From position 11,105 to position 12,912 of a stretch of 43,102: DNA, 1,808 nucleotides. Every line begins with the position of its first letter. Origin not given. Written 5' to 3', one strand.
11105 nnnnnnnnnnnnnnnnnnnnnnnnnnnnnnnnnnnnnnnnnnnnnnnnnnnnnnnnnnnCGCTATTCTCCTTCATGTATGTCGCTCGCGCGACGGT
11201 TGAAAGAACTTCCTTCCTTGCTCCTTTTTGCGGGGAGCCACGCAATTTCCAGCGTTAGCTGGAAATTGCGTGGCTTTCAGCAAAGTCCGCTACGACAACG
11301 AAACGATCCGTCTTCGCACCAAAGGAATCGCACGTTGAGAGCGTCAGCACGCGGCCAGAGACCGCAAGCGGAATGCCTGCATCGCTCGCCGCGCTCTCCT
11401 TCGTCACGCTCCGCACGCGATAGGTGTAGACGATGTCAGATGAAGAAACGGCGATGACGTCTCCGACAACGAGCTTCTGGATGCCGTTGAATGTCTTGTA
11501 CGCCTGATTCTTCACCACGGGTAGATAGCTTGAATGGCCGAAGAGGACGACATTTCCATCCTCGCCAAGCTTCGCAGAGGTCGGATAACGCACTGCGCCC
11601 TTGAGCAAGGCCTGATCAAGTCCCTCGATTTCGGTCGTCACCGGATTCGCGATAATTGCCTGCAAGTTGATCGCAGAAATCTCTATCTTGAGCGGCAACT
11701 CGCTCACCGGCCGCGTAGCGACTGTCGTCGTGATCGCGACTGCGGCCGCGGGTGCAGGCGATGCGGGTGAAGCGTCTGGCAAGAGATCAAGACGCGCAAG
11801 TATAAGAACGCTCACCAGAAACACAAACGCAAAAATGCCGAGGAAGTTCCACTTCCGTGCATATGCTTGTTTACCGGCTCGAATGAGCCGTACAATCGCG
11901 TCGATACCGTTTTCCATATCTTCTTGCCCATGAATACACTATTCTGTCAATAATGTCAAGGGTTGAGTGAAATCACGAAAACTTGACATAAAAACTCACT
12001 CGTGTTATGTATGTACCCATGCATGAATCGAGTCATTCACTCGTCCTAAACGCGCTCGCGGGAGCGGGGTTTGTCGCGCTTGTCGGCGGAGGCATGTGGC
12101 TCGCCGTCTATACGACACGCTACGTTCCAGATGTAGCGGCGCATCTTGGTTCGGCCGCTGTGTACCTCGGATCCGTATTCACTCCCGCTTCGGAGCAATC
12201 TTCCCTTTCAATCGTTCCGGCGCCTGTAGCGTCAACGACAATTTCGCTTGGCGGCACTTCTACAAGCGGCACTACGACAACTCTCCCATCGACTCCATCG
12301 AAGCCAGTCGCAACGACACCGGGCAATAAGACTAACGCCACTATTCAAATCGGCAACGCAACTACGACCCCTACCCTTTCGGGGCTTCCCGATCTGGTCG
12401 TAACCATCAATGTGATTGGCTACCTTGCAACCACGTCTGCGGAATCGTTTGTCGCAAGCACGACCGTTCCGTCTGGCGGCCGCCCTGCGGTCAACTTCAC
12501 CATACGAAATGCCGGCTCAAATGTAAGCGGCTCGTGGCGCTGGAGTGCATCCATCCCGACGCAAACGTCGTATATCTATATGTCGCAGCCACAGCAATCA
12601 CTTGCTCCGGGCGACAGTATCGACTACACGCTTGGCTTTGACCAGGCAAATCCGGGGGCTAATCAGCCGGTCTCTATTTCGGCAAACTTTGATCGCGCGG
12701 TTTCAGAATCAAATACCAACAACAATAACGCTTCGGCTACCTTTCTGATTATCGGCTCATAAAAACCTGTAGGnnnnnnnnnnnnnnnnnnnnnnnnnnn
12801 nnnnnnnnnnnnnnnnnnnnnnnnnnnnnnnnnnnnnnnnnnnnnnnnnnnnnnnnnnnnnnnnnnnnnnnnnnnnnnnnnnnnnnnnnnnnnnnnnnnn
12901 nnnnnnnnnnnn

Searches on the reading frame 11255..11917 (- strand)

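Call 56: search_protein_families(library=pfam, proteins=[window:11255-11917:-], max_evalue=0.0001)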
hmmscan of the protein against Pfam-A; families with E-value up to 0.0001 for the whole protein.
window:11255-11917:- (220 aa): 1 family
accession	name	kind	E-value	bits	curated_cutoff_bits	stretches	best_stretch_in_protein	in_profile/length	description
PF04203.18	Sortase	-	7.8e-19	68.1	26.6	1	78-211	1-123/125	Sortase domain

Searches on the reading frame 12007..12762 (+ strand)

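Call 56: search_protein_families(library=pfam, proteins=[window:12007-12762:+], max_evalue=0.0001)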
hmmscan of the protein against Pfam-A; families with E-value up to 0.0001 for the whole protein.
window:12007-12762:+ (251 aa): 1 family
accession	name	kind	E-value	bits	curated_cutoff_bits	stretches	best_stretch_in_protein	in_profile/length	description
PF07705.17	CARDB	-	9.9e-06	26.1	22.7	1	148-243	9-100/101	CARDB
